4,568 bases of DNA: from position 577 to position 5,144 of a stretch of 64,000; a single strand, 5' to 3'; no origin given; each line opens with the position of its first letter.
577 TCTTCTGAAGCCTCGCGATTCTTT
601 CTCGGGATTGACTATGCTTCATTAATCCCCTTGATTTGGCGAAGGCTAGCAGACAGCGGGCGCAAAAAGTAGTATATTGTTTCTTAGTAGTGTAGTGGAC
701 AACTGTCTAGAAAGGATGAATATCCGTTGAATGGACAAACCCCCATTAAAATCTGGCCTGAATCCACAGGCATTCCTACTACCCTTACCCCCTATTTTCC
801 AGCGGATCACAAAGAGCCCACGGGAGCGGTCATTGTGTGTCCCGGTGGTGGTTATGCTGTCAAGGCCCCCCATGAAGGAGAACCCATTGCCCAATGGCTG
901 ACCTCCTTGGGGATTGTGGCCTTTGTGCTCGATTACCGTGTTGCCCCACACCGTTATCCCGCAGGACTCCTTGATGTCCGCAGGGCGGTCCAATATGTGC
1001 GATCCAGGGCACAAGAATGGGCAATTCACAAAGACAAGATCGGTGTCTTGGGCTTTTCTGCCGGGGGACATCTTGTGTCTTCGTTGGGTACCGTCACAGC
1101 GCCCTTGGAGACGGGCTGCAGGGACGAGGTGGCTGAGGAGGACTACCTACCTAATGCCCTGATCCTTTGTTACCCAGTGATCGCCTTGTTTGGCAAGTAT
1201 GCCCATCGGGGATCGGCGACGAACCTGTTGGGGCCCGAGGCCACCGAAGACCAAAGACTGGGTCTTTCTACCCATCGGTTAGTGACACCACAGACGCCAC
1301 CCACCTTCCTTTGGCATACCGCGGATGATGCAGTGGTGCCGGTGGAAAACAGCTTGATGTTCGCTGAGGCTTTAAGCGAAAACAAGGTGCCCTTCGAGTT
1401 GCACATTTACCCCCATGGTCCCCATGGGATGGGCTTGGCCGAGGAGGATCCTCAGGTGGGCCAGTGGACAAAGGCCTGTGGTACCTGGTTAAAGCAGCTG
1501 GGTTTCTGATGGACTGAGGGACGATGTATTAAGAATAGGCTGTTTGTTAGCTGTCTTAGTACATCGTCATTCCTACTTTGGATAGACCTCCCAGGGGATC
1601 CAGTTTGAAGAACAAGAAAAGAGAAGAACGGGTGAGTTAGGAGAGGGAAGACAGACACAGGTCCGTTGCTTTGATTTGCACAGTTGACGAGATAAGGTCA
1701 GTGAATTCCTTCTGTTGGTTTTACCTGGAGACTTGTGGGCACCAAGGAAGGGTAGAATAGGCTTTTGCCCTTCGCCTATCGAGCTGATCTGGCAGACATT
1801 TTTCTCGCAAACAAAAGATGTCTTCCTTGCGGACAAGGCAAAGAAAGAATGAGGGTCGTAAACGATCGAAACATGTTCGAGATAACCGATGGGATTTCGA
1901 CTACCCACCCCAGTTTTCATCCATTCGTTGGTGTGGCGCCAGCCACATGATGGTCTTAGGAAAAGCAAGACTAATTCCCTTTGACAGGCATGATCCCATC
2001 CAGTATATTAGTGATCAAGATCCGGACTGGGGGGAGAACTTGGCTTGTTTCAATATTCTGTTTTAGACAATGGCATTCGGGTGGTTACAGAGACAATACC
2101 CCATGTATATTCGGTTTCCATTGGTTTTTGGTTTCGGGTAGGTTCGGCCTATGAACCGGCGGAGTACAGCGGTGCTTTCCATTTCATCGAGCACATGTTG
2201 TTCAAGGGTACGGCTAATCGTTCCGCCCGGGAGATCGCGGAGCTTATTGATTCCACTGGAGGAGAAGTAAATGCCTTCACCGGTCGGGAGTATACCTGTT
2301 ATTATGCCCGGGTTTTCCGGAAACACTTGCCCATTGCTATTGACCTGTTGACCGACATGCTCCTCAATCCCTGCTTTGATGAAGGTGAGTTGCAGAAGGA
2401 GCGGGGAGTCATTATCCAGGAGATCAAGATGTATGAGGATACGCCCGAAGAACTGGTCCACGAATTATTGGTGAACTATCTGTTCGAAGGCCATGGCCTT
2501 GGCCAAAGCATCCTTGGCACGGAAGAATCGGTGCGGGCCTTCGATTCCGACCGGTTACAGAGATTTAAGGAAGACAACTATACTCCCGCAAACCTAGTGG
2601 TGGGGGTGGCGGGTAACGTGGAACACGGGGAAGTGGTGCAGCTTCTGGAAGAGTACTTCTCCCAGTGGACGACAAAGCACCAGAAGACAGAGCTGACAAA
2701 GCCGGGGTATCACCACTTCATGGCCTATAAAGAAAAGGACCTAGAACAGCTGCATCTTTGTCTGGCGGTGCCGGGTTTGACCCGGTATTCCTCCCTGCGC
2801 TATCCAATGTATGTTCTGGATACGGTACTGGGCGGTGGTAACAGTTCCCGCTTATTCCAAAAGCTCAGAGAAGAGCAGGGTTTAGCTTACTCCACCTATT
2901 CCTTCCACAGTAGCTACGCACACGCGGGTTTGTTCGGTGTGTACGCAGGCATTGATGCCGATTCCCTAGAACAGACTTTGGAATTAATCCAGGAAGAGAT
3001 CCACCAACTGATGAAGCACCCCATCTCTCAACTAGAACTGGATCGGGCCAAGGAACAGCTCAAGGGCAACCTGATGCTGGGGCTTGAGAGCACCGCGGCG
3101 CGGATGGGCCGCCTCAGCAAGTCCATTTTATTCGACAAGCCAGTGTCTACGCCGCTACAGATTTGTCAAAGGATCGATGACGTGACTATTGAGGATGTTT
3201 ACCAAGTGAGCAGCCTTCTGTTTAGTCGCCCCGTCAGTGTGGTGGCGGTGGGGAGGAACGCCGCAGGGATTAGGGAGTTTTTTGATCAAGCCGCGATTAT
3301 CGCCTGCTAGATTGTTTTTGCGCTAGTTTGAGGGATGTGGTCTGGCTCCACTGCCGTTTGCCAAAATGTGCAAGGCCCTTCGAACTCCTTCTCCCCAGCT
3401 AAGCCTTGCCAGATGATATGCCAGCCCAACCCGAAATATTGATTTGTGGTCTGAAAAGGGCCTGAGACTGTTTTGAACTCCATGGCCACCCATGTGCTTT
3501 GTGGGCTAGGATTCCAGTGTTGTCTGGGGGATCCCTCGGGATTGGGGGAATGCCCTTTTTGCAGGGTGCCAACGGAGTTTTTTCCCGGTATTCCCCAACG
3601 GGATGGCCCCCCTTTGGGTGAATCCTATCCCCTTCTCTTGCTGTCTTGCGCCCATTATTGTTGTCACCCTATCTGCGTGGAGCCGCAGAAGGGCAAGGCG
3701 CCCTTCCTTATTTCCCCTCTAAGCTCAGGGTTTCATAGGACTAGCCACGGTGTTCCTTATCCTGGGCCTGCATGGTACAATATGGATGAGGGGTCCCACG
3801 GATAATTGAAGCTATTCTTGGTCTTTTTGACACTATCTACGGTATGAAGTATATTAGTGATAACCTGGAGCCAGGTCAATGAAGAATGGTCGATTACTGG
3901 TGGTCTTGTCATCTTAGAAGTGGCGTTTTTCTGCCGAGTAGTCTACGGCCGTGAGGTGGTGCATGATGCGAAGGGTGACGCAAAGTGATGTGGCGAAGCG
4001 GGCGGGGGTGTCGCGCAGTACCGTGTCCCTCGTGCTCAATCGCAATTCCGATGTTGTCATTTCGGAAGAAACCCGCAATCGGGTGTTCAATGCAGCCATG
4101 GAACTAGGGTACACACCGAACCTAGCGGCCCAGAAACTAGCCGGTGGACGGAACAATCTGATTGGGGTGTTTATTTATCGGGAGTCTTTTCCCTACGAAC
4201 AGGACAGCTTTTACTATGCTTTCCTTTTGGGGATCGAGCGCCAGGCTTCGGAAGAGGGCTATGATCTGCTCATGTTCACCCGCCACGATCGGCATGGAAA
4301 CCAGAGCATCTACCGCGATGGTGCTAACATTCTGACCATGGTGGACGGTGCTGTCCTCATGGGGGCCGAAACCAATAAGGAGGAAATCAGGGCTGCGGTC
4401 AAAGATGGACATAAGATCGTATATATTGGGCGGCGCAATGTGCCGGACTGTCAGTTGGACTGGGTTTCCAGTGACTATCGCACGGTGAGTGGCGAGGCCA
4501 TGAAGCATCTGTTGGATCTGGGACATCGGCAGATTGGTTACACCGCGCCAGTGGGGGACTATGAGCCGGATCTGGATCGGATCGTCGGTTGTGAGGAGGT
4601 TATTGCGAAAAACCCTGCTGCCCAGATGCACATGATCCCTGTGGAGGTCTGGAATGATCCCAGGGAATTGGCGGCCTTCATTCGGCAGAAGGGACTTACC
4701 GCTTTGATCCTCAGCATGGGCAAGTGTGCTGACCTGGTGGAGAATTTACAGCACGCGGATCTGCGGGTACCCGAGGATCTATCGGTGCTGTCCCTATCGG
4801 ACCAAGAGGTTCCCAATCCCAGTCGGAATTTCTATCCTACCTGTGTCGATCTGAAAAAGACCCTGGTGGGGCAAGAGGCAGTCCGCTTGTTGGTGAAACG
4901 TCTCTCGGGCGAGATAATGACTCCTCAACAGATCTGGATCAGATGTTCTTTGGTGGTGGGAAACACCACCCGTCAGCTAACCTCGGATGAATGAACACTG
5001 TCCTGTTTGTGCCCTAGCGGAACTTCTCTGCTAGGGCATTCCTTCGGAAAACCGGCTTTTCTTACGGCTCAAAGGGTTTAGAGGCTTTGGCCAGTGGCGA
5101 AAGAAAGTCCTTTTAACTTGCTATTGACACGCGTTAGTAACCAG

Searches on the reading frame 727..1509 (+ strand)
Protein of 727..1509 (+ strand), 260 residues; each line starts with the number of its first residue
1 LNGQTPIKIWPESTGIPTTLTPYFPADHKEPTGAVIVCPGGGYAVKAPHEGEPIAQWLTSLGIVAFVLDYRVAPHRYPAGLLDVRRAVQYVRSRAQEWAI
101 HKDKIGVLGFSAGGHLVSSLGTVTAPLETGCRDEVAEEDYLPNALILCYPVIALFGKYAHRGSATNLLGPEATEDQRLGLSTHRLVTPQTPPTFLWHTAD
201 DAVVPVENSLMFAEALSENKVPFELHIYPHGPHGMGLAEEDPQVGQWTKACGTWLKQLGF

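Call 39: search_protein_families(library=pfam, proteins=[window:727-1509:+], max_evalue=0.01)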
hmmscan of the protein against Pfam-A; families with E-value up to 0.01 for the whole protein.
window:727-1509:+ (260 aa): 7 families
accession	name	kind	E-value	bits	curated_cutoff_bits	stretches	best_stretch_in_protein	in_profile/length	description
PF20434.5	BD-FAE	-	2.2e-26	93.1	26.8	1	23-216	4-215/215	BD-FAE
PF07859.19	Abhydrolase_3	-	6.3e-17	62.5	25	1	40-235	6-208/210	alpha/beta hydrolase fold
PF00326.27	Peptidase_S9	-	5.5e-12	46.1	22.6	1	186-257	138-208/213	Prolyl oligopeptidase family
PF01738.24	DLH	-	2.7e-05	24.3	21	0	192-238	145-191/217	Dienelactone hydrolase family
PF12146.15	Hydrolase_4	-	4e-05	23.5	27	0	190-235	191-234/239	Serine aminopeptidase, S33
PF00135.34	COesterase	-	0.0032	16.9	27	1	79-120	159-200/515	Carboxylesterase family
PF02230.22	Abhydrolase_2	-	0.0033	17.7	23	0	188-233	154-199/217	Phospholipase/Carboxylesterase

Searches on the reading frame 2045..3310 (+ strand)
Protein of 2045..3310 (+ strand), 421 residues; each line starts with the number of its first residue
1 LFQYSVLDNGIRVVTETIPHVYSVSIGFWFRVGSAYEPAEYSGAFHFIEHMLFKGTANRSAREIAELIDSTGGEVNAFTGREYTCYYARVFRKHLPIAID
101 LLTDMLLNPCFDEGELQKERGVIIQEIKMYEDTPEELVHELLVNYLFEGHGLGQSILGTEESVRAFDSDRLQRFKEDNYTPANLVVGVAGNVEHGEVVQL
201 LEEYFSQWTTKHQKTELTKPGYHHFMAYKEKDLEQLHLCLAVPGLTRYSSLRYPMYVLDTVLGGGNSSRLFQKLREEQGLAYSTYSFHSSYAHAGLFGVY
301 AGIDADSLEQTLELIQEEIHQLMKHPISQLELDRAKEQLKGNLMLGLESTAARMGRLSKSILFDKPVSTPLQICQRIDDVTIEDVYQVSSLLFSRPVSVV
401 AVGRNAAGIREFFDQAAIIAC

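Call 39: search_protein_families(library=pfam, proteins=[window:2045-3310:+], max_evalue=0.01)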
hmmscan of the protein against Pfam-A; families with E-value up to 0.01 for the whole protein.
window:2045-3310:+ (421 aa): 2 families
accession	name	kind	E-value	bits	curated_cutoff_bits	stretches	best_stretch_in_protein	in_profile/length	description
PF05193.26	Peptidase_M16_C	-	2.5e-47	161.5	23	1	166-339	2-181/181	Peptidase M16 inactive domain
PF00675.25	Peptidase_M16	-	7.8e-41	139.9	22.3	1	12-159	1-148/149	Insulinase (Peptidase family M16)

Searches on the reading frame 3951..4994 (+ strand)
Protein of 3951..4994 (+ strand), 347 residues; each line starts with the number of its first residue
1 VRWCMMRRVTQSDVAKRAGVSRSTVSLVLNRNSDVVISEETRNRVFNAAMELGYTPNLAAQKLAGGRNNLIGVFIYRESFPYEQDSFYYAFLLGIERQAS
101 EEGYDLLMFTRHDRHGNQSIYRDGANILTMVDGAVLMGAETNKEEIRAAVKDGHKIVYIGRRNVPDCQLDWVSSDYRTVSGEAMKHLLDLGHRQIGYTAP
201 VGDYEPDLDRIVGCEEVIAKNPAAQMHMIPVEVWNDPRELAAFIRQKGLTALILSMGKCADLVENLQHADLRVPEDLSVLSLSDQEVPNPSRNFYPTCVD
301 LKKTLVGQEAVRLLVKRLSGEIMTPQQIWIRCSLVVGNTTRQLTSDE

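Call 39: search_protein_families(library=pfam, proteins=[window:3951-4994:+], max_evalue=0.01)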
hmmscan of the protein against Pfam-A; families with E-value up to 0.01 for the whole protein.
window:3951-4994:+ (347 aa): 6 families
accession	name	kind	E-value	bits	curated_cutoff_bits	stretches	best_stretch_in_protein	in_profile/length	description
PF13377.12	Peripla_BP_3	-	2.1e-18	67.4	26.5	1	185-340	2-167/167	Periplasmic binding protein-like domain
PF00356.27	LacI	-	4.5e-16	58.8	27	1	12-57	3-46/46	Bacterial regulatory proteins, lacI family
PF00532.27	Peripla_BP_1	-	3e-07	30.6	22.2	1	81-195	9-124/281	Periplasmic binding proteins and sugar binding domain of LacI family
PF01381.28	HTH_3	-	0.0031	18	23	1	9-27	10-28/55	Helix-turn-helix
PF13560.12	HTH_31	-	0.0038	17.9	27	1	7-33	13-39/64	Helix-turn-helix domain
PF13545.12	HTH_Crp_2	-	0.009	16.4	27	0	8-31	22-45/70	Crp-like helix-turn-helix domain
